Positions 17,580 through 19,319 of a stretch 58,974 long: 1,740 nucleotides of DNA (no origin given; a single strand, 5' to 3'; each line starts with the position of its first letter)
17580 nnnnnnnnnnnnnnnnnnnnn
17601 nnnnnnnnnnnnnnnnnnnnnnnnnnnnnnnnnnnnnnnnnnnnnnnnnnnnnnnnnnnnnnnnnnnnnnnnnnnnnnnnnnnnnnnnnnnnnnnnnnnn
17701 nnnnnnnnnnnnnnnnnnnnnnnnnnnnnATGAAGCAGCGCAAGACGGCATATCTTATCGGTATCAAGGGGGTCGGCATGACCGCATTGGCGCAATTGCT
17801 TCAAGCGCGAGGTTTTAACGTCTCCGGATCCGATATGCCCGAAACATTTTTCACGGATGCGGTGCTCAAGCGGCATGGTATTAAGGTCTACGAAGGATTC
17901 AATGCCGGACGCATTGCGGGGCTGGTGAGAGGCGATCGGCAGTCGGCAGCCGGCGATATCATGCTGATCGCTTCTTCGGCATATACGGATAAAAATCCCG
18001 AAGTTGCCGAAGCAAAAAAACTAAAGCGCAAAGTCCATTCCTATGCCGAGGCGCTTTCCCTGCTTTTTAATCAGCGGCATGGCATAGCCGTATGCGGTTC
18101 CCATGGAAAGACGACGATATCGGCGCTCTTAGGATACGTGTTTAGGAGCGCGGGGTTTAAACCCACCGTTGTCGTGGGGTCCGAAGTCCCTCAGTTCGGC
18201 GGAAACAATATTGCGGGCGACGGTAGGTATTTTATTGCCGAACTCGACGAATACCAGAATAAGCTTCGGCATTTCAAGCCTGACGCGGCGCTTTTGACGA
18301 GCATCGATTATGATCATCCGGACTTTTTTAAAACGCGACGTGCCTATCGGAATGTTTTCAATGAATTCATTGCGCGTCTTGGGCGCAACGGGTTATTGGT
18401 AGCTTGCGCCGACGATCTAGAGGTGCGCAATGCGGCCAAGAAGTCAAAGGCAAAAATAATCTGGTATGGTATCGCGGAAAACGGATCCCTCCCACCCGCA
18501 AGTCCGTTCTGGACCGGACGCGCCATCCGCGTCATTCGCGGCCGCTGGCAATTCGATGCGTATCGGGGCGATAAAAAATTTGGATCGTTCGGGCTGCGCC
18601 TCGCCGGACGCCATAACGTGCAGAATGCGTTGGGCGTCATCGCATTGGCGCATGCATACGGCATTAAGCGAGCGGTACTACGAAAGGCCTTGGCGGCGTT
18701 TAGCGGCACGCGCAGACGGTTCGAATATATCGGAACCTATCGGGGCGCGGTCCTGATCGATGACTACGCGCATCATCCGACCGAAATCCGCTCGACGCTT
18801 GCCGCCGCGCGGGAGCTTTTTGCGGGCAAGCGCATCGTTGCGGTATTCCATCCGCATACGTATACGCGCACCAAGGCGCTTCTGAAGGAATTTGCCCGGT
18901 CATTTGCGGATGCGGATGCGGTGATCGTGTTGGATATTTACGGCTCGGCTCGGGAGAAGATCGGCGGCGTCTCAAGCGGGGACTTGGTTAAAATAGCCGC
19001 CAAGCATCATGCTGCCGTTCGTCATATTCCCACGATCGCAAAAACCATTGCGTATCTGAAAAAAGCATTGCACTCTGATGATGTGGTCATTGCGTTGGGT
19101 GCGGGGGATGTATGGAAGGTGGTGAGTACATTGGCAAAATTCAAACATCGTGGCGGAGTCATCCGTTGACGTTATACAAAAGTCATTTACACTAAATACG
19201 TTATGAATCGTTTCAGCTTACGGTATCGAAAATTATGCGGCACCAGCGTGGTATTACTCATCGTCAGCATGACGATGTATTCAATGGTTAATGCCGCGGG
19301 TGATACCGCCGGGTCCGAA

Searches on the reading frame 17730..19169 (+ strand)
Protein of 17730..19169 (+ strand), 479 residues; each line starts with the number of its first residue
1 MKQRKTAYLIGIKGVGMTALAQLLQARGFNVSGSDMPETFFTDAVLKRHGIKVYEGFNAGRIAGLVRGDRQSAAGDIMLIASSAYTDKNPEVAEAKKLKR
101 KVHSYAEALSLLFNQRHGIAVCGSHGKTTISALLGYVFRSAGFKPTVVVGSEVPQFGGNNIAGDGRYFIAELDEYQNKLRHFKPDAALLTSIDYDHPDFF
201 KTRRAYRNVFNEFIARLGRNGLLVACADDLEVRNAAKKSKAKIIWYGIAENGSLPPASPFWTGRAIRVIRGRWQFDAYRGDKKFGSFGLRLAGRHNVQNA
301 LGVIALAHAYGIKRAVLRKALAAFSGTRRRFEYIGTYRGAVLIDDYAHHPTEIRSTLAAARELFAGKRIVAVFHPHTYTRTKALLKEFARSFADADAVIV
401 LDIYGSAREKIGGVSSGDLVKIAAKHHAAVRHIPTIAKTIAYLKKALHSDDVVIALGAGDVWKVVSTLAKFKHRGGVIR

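Call 25: search_protein_families(library=pfam, proteins=[window:17730-19169:+], max_evalue=0.00001)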
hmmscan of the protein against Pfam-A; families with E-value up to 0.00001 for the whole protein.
window:17730-19169:+ (479 aa): 3 families
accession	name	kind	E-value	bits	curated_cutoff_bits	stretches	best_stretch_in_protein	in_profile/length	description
PF08245.18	Mur_ligase_M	-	2.7e-24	86.7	24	1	121-307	1-200/200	Mur ligase middle domain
PF02875.26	Mur_ligase_C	-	1.2e-22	81.5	28.4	1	329-459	1-127/127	Mur ligase, glutamate ligase domain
PF01225.30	Mur_ligase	-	1.2e-17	64.5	21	1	8-116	3-94/95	Mur ligase family, catalytic domain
